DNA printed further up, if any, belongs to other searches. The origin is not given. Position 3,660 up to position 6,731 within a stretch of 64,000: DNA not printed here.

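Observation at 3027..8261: Two-gene module: Zn-ribbon / prion-like / (GPPGPKK)n repeat protein followed by a 923-aa SF2 helicase, flanked by a Zn-finger membrane protein and a PriS-like primase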

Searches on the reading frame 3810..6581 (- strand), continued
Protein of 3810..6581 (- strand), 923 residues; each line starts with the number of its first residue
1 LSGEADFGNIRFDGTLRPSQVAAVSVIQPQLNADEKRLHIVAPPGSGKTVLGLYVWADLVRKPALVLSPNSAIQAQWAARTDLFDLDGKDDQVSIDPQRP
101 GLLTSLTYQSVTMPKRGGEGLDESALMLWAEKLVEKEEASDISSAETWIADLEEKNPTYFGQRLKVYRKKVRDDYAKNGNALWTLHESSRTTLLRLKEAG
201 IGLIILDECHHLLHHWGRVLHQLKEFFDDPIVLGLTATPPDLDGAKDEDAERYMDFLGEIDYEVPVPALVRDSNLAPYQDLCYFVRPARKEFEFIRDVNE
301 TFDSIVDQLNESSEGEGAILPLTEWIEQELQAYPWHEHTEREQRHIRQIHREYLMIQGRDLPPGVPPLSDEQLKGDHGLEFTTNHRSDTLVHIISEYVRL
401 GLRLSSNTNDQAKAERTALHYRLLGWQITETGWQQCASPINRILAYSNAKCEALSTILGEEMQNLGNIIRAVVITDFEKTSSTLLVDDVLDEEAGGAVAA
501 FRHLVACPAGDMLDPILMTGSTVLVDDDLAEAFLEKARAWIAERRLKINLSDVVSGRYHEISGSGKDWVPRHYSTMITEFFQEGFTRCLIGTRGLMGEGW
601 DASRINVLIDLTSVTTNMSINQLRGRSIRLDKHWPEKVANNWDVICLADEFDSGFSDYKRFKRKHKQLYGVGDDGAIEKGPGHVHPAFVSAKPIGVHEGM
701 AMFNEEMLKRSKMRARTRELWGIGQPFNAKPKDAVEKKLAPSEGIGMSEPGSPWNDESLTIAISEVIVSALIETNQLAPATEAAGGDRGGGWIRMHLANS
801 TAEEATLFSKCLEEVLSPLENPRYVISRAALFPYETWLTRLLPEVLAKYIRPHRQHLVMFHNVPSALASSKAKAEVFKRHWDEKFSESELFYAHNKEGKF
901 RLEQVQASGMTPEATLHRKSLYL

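Call 27: find_homologous_proteins(query=A1, max_evalue=0.00001)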
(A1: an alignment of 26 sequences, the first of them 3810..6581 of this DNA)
Query A1 (26 sequences) (923 aa, profile of the alignment): 2023 proteins with E <= 0.00001 among 8000 candidates; the best 120 are listed.
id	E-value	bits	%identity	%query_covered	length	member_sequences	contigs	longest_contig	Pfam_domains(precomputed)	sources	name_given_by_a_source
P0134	0.0e+0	1261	36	79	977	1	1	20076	PF00270.36,PF04851.22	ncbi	ncbi:MAG: DEAD/DEAH box helicase family protein [Candidatus Altiarchaeota archaeon]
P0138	0.0e+0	1247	35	79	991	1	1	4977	PF00270.36,PF04851.22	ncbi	-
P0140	0.0e+0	1231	33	83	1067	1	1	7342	PF00270.36,PF24463.2,PF04851.22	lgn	-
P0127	0.0e+0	1228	36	97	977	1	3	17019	PF00270.36,PF04851.22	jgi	jgi:superfamily II DNA or RNA helicase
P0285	0.0e+0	1228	38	75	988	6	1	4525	PF00270.36,PF04851.22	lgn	-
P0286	0.0e+0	1226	37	78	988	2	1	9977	PF00270.36,PF04851.22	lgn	-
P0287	0.0e+0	1225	36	79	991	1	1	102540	PF00270.36,PF04851.22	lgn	-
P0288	0.0e+0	1223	37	78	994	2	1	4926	PF00270.36,PF04851.22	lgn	-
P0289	0.0e+0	1221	35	78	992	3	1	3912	PF00270.36,PF04851.22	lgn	-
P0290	0.0e+0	1212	35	78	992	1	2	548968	PF00270.36,PF04851.22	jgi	jgi:superfamily II DNA or RNA helicase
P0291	0.0e+0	1209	37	75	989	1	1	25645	PF00270.36,PF04851.22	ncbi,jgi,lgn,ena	-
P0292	0.0e+0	1206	36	78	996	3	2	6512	PF00270.36,PF04851.22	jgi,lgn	-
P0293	0.0e+0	1201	35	78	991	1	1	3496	PF00270.36,PF04851.22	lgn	-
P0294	0.0e+0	1200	36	78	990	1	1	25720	PF00270.36,PF04851.22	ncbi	-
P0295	0.0e+0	1196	36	75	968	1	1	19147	PF00270.36,PF04851.22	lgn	-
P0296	0.0e+0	1194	36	78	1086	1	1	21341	PF00270.36,PF12773.14,PF04851.22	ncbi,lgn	-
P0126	0.0e+0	1162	38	97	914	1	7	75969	PF00270.36,PF04851.22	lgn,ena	-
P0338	0.0e+0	1114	36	74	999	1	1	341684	PF00270.36,PF04851.22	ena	-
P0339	0.0e+0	1113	38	97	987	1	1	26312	PF00270.36,PF04851.22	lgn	-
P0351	0.0e+0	1104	37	98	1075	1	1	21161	PF13240.12,PF00270.36,PF12773.14,PF04851.22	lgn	-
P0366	0.0e+0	1090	35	78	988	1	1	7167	PF00270.36,PF04851.22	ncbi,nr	ncbi:MAG TPA: DEAD/DEAH box helicase family protein [Actinomycetota bacterium]|nr:DEAD/DEAH box heli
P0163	0.0e+0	1090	30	97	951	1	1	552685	PF00270.36,PF04851.22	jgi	jgi:superfamily II DNA or RNA helicase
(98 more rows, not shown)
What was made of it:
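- Closest known: Type III restriction Res subunit / Pfam ResIII. Same: Sources name relatives 'superfamily II DNA or RNA helicase' or 'Type III restriction enzyme, res subunit' (call 27).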

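Call 29: find_encoding_contigs(protein=P0351, flank=10000, max_places=2)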
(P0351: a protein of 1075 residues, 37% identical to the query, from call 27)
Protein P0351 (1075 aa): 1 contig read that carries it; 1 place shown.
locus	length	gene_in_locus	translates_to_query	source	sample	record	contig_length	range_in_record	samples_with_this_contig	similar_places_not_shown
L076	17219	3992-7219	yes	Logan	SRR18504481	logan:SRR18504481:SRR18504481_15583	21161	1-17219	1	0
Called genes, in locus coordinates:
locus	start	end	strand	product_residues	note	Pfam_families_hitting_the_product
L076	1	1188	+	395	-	?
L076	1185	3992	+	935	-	PF01565:FAD_binding_4, PF02754:CCG (faint), PF02913:FAD-oxidase_C, PF12838:Fer4_7 (weak), PF13183:Fer4_8, PF13534:Fer4_17 (weak)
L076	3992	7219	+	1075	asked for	PF12773:DZR, PF13240:Zn_Ribbon_1 (faint), PF00270:DEAD (faint), PF04851:ResIII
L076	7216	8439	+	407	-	PF22020:RlmL_1st, PF02926:THUMP, PF01170:UPF0020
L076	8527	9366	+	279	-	PF01435:Peptidase_M48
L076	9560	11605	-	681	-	PF07719:TPR_2 (faint), PF13428:TPR_14 (faint), PF13432:TPR_16 (faint), PF14559:TPR_19 (faint), PF13424:TPR_12 (faint), PF00515:TPR_1 (faint), PF13181:TPR_8 (faint), PF13176:TPR_7 (faint)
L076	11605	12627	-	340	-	PF20030:bpMoxR, PF07726:AAA_3, PF07728:AAA_5, PF17863:AAA_lid_2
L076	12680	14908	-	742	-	PF01841:Transglut_core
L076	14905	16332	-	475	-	-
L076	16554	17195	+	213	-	PF02163:Peptidase_M50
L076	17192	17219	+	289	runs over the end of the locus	PF00763:THF_DHG_CYH, PF02882:THF_DHG_CYH_C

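Call 30: find_encoding_contigs(protein=P0296, flank=10000, max_places=2)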
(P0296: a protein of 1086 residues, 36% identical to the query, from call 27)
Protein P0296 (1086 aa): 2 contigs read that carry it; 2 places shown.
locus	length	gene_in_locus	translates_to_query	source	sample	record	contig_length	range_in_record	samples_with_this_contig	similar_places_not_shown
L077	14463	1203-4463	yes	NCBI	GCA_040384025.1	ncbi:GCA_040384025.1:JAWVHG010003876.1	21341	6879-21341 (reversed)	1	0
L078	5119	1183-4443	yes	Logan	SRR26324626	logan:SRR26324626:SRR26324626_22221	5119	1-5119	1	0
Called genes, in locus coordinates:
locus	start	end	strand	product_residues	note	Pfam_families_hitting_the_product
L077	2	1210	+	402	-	?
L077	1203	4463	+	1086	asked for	PF12773:DZR (weak), PF00270:DEAD (faint), PF04851:ResIII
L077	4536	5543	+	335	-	PF00005:ABC_tran, PF13304:AAA_21, PF13732:DrrA1-3_C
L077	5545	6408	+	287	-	PF01061:ABC2_membrane, PF12698:ABC2_membrane_3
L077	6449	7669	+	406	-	PF13520:AA_permease_2, PF00324:AA_permease, PF03845:Spore_permease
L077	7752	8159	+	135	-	PF00072:Response_reg (weak)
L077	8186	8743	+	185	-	PF16473:Rv2179c-like, PF00929:RNase_T, PF13482:RNase_H_2 (faint)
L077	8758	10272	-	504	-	-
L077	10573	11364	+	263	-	-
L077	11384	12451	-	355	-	PF00657:Lipase_GDSL (weak), PF13472:Lipase_GDSL_2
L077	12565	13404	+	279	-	-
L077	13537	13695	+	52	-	-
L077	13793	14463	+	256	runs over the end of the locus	PF03413:PepSY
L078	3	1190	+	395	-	?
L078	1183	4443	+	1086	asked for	PF12773:DZR (weak), PF00270:DEAD (faint), PF04851:ResIII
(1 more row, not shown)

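Call 31: search_solved_structures(query=A1, max_evalue=0.1)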
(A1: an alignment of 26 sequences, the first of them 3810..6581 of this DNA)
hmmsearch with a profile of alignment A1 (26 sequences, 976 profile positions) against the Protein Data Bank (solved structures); distinct sequences matched with E-value up to 0.1: 57.
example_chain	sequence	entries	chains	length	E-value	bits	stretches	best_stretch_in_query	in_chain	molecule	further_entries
6p4f_A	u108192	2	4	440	4.5e-15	58.1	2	11-113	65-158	DNA-dependent ATPase XPBII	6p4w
5tnu_A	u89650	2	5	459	5.5e-15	57.8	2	11-114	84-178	DNA-dependent ATPase XPBII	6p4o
6p66_A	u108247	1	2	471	2.6e-13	52.2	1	13-112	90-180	DNA repair protein RAD25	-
2fwr_A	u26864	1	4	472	2.7e-13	52.2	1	13-112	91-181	DNA repair protein RAD25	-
2fz4_A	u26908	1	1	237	4.9e-13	51.3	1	13-112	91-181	DNA repair protein RAD25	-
1wp9_A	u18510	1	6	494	3.3e-10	42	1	198-244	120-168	ATP-dependent RNA helicase, putative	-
5fmf_1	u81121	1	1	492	4.9e-10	41.4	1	9-118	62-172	DNA REPAIR HELICASE RAD25, SSL2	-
5sva_Z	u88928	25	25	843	2.1e-09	39.3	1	9-118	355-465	DNA repair helicase RAD25 | General transcription and DNA repair factor IIH helicase subunit XPB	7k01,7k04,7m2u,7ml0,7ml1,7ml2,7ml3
5of4_A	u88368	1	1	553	5.7e-09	37.9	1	9-119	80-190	TFIIH basal transcription factor complex helicase XPB subunit,XPB,TFIIH basal transcriptio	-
8ebt_A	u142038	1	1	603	7.6e-09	37.5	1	9-119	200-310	General transcription and DNA repair factor IIH helicase subunit XPB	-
6nmi_A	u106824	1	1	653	9.3e-09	37.2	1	9-118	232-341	General transcription and DNA repair factor IIH helicase subunit XPB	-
8bvw_0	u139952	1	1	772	1.4e-08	36.6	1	9-119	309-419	General transcription and DNA repair factor IIH helicase subunit XPB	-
29vf_0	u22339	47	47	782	1.4e-08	36.5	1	9-119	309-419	General transcription and DNA repair factor IIH helicase subunit XPB | TFIIH basal transcription factor complex helicase XPB subunit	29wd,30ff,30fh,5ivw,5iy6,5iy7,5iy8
28jm_A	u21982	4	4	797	1.5e-08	36.5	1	9-119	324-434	General transcription and DNA repair factor IIH helicase subunit XPB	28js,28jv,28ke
6jde_B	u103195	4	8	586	2.8e-07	32.3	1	14-83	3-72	Putative DNA repair helicase RadD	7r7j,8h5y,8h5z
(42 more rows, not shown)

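Call 36: find_encoding_contigs(protein=P0126, flank=8000, max_places=2)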
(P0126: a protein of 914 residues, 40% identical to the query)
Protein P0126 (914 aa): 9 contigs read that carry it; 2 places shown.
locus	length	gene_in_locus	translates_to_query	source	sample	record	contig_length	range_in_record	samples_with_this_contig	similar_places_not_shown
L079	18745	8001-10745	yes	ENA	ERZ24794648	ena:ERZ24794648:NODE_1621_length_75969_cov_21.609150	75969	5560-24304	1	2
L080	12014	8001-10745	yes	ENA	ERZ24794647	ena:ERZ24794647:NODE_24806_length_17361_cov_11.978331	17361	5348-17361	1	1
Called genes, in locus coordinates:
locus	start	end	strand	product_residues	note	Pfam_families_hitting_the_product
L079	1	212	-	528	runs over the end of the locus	PF00512:HisKA, PF02518:HATPase_c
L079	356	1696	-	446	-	PF00092:VWA, PF13519:VWA_2, PF13768:VWA_3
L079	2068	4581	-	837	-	PF13231:PMT_2 (weak), PF13432:TPR_16 (faint), PF00515:TPR_1 (faint), PF07719:TPR_2 (faint), PF13181:TPR_8 (faint), PF13414:TPR_11 (faint), PF13428:TPR_14 (faint), PF13429:TPR_15 (weak), +2 more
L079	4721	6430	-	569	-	PF07676:PD40 (faint), PF26549:Tricorn_N (weak)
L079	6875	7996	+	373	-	PF02012:BNR (faint), PF13088:BNR_2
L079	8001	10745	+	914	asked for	PF00270:DEAD (faint), PF04851:ResIII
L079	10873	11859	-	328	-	PF01370:Epimerase, PF02719:Polysacc_synt_2, PF04321:RmlD_sub_bind (weak), PF01073:3Beta_HSD, PF16363:GDP_Man_Dehyd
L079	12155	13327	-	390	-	-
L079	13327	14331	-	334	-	PF01073:3Beta_HSD, PF01370:Epimerase, PF05368:NmrA (weak), PF07993:NAD_binding_4 (faint), PF16363:GDP_Man_Dehyd, PF13460:NAD_binding_10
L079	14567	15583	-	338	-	PF00248:Aldo_ket_red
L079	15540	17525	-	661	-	PF02310:B12-binding, PF04055:Radical_SAM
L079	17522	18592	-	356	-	PF00288:GHMP_kinases_N, PF08544:GHMP_kinases_C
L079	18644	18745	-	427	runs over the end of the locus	PF01041:DegT_DnrJ_EryC1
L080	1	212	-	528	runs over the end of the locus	PF00512:HisKA, PF02518:HATPase_c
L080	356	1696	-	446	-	PF00092:VWA, PF13519:VWA_2, PF13768:VWA_3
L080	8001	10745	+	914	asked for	PF00270:DEAD (faint), PF04851:ResIII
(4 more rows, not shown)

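Call 37: find_encoding_contigs(protein=P0127, flank=8000, max_places=2)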
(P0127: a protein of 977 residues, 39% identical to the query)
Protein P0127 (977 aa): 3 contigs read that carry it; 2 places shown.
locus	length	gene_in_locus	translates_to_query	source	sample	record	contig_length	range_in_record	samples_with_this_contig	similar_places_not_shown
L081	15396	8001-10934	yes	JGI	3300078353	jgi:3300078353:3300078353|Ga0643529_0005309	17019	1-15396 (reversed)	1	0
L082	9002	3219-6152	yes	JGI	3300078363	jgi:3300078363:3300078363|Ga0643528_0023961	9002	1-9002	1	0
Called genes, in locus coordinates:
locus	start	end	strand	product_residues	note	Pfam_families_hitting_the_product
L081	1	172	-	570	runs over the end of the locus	PF01432:Peptidase_M3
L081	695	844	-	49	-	-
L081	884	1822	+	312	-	PF05138:PaaA_PaaC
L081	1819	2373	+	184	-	PF06243:PaaB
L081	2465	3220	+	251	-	PF05138:PaaA_PaaC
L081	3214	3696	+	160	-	PF01883:FeS_assembly_P, PF23451:Zn_ribbon_PaaD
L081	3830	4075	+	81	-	PF05015:HigB-like_toxin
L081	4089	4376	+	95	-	PF01381:HTH_3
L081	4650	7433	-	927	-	PF17967:Pullulanase_N2, PF02922:CBM_48, PF11852:Pullul_strch_C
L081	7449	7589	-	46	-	-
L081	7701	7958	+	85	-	-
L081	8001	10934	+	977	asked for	PF04851:ResIII, PF00270:DEAD (faint)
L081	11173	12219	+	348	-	PF11845:Tll0287-like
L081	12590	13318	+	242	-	PF13091:PLDc_2 (weak)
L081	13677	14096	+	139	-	-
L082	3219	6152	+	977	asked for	PF04851:ResIII, PF00270:DEAD (faint)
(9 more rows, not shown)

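Call 38: find_encoding_contigs(protein=P0339, flank=8000, max_places=2)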
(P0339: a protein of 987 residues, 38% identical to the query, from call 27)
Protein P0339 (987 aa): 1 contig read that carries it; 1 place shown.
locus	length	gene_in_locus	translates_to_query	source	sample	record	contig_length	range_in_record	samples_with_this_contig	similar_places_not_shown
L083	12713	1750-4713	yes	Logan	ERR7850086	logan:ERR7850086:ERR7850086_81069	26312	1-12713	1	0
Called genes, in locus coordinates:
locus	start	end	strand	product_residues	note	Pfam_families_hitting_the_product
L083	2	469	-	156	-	?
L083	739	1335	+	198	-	PF00265:TK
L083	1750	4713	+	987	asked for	PF00270:DEAD (faint), PF04851:ResIII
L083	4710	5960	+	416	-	PF22020:RlmL_1st, PF02926:THUMP, PF01170:UPF0020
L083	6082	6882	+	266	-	PF01435:Peptidase_M48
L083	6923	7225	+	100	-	PF08803:ydhR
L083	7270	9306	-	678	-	PF07719:TPR_2 (faint), PF07721:TPR_4 (faint), PF13428:TPR_14 (faint), PF13432:TPR_16 (faint), PF13424:TPR_12 (faint), PF14559:TPR_19 (faint)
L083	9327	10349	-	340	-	PF20030:bpMoxR, PF07726:AAA_3, PF07728:AAA_5, PF17863:AAA_lid_2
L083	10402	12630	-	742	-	PF01841:Transglut_core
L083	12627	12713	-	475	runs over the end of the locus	-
